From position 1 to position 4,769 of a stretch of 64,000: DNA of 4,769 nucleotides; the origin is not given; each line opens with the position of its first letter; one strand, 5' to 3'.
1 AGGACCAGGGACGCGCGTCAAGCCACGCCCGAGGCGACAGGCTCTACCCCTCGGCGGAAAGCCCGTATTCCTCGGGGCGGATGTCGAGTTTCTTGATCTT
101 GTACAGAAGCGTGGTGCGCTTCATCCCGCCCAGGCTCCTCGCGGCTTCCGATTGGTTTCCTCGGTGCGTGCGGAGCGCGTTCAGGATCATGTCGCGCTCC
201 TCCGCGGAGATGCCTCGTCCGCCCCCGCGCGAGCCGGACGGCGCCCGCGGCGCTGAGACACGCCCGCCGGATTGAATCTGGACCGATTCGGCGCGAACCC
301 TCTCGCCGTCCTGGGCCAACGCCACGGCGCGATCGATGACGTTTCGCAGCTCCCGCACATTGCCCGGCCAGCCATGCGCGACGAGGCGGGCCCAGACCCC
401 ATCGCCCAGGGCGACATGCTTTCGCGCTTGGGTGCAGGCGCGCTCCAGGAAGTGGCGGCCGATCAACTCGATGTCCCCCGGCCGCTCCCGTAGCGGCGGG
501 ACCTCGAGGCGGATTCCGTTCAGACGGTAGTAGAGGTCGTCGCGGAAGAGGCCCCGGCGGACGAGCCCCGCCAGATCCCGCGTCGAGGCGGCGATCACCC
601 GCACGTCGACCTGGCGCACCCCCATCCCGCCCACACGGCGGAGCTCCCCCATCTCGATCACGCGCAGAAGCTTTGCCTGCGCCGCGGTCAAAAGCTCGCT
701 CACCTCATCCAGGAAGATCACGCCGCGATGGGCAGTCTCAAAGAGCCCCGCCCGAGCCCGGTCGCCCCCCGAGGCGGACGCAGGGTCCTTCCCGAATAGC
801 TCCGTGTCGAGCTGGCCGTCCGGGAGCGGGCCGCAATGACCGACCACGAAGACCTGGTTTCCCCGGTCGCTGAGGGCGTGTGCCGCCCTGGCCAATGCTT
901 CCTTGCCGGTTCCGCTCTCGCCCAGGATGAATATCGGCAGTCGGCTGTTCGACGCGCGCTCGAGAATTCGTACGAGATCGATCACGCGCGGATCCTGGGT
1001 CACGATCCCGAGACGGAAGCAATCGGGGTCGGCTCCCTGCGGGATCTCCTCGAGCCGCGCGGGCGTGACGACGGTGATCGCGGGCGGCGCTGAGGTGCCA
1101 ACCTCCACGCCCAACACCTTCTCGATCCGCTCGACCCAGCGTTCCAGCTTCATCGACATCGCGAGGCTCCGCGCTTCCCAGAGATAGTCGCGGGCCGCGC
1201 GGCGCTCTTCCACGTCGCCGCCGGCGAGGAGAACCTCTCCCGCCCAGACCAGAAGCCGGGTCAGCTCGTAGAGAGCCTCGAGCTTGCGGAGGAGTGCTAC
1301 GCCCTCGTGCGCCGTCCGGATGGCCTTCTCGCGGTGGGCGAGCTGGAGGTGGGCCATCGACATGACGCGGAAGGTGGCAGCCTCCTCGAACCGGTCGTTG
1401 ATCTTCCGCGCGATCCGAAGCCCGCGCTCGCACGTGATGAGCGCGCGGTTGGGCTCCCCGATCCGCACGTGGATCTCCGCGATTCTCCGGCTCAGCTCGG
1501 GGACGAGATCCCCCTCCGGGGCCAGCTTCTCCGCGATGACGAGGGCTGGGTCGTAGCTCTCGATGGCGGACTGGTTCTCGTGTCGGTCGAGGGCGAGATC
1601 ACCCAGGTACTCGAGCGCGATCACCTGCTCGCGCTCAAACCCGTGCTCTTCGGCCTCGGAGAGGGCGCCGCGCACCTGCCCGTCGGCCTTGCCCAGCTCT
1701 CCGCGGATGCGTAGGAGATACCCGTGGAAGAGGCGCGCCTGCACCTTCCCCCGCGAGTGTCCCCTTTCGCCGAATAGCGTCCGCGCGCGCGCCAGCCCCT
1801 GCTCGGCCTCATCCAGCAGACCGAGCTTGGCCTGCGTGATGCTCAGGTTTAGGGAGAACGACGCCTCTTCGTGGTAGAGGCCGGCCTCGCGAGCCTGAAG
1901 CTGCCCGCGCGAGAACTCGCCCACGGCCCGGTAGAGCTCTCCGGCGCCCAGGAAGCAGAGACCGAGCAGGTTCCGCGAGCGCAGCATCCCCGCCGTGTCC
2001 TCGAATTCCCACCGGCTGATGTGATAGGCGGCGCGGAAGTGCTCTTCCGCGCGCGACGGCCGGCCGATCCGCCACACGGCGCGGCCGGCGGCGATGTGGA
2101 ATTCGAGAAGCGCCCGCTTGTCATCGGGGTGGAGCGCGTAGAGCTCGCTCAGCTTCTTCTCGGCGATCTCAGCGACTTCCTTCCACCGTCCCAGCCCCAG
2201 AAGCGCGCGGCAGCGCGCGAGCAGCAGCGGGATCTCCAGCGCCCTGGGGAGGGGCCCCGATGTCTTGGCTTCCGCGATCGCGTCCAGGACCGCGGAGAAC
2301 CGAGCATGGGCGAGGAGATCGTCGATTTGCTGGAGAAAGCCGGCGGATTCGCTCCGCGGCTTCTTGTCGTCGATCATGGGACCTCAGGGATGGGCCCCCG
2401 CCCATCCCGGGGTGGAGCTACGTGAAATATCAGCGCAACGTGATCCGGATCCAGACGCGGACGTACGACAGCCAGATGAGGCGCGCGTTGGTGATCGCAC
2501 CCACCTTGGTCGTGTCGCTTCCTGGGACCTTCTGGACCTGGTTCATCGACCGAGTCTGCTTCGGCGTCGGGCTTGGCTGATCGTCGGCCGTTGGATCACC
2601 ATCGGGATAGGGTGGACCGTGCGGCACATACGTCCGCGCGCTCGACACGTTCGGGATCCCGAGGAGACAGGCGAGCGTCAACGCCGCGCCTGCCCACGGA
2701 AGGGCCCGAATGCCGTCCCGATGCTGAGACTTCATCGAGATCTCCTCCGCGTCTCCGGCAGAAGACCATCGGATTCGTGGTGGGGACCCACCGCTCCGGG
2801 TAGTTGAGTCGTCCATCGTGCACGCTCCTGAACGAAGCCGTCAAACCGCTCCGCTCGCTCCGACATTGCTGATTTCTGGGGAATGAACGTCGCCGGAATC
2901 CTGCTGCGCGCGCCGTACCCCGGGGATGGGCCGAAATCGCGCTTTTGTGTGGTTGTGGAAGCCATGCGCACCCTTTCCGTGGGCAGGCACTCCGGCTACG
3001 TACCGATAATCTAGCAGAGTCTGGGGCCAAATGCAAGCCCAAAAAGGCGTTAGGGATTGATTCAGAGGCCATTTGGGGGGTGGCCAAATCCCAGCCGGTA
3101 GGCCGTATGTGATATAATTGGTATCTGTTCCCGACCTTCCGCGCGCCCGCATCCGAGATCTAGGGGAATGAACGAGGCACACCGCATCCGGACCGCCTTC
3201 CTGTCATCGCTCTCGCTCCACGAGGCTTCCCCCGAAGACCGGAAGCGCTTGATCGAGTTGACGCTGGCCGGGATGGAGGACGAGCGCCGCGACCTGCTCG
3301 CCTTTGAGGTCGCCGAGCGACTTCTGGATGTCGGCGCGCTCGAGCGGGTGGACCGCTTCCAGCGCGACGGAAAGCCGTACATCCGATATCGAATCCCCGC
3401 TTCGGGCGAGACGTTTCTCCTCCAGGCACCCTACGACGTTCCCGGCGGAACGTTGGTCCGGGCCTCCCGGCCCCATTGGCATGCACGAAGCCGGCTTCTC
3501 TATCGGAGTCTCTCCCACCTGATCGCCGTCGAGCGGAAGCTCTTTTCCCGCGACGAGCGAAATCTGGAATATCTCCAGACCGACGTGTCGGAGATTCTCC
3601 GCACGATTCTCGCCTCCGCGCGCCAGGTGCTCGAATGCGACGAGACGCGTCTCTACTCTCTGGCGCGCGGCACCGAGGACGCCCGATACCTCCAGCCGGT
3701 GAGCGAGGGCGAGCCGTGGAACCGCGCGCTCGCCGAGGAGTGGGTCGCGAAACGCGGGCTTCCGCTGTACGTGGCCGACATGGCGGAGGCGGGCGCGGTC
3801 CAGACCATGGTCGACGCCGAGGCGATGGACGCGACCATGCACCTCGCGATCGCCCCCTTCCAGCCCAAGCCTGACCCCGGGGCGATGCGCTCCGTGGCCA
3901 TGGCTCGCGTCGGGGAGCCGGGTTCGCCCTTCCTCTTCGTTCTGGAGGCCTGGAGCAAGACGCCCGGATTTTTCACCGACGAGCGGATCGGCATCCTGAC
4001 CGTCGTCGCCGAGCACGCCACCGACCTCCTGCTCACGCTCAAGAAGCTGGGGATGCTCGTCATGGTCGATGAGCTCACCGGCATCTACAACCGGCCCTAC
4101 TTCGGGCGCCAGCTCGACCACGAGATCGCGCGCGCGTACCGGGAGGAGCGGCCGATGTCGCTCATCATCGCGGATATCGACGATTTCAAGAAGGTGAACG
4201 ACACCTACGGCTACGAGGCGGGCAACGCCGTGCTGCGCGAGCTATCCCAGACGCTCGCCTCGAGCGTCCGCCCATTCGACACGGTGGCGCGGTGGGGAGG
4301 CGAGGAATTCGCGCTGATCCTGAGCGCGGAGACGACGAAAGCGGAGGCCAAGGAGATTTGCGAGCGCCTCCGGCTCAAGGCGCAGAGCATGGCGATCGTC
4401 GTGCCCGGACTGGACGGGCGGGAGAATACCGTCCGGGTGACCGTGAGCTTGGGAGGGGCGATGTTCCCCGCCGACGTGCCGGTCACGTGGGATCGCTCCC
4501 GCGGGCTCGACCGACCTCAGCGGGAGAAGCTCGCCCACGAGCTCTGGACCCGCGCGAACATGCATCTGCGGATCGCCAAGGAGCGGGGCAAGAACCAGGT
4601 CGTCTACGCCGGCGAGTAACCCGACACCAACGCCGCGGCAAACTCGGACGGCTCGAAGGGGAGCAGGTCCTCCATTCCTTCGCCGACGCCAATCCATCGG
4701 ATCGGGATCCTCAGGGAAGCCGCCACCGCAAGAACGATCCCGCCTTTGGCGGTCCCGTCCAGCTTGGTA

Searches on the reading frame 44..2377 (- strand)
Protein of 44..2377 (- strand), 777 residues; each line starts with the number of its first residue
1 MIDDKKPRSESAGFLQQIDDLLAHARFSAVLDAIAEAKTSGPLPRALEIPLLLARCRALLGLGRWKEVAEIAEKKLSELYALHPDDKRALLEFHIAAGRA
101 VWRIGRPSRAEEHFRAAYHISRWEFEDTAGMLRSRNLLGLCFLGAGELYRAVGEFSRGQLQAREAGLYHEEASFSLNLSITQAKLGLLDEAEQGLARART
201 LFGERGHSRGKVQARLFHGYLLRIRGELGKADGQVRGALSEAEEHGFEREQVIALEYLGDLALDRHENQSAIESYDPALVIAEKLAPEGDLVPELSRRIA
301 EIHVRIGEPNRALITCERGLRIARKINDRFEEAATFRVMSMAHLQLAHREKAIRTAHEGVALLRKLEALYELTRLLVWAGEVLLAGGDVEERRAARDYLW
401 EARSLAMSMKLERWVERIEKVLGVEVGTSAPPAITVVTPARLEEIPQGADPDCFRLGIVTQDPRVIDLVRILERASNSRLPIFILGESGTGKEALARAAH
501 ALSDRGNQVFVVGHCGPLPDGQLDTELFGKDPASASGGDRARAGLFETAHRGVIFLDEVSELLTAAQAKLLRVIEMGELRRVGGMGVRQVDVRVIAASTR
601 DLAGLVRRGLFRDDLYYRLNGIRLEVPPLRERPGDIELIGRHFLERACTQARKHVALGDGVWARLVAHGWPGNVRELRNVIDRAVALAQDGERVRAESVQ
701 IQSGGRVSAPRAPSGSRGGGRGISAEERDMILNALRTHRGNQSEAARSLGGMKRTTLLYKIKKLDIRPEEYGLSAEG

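Call 27: search_protein_families(library=pfam, proteins=[window:44-2377:-], max_evalue=0.00001)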
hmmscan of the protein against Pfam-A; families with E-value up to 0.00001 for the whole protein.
window:44-2377:- (777 aa): 5 families
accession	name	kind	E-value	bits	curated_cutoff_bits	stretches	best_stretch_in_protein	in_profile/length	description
PF00158.32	Sigma54_activat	-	1e-48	165.6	20.2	1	458-624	1-167/168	Sigma-54 interaction domain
PF14532.12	Sigma54_activ_2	-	5.3e-19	69.3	25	1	464-629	6-138/138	Sigma-54 interaction domain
PF25601.1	AAA_lid_14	-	3.8e-18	65.5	27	1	630-698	1-69/87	AAA+ ATPase lid domain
PF02954.25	HTH_8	-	2.4e-10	40.4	22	1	727-764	6-42/42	Bacterial regulatory protein, Fis family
PF13424.12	TPR_12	-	5.7e-08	33.3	30.1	0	297-364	7-76/77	Tetratricopeptide repeat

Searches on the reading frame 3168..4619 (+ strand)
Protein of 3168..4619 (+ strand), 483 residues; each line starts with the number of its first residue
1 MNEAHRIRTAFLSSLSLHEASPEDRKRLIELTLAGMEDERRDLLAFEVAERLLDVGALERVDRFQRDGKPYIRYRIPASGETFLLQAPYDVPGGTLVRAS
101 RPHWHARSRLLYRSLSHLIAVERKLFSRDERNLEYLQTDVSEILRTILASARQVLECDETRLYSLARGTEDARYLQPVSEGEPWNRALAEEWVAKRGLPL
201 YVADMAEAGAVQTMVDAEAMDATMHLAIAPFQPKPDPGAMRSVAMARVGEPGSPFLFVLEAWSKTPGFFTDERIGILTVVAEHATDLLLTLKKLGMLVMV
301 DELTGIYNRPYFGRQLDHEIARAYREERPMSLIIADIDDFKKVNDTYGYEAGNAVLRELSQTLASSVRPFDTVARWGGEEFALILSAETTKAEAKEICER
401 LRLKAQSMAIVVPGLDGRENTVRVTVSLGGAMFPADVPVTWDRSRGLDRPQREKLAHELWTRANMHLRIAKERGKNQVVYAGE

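Call 27: search_protein_families(library=pfam, proteins=[window:3168-4619:+], max_evalue=0.00001)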
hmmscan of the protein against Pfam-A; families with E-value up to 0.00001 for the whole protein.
window:3168-4619:+ (483 aa): 1 family
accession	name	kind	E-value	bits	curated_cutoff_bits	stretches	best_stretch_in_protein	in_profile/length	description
PF00990.26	GGDEF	-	6e-36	124.1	23.8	1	299-434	2-133/161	Diguanylate cyclase, GGDEF domain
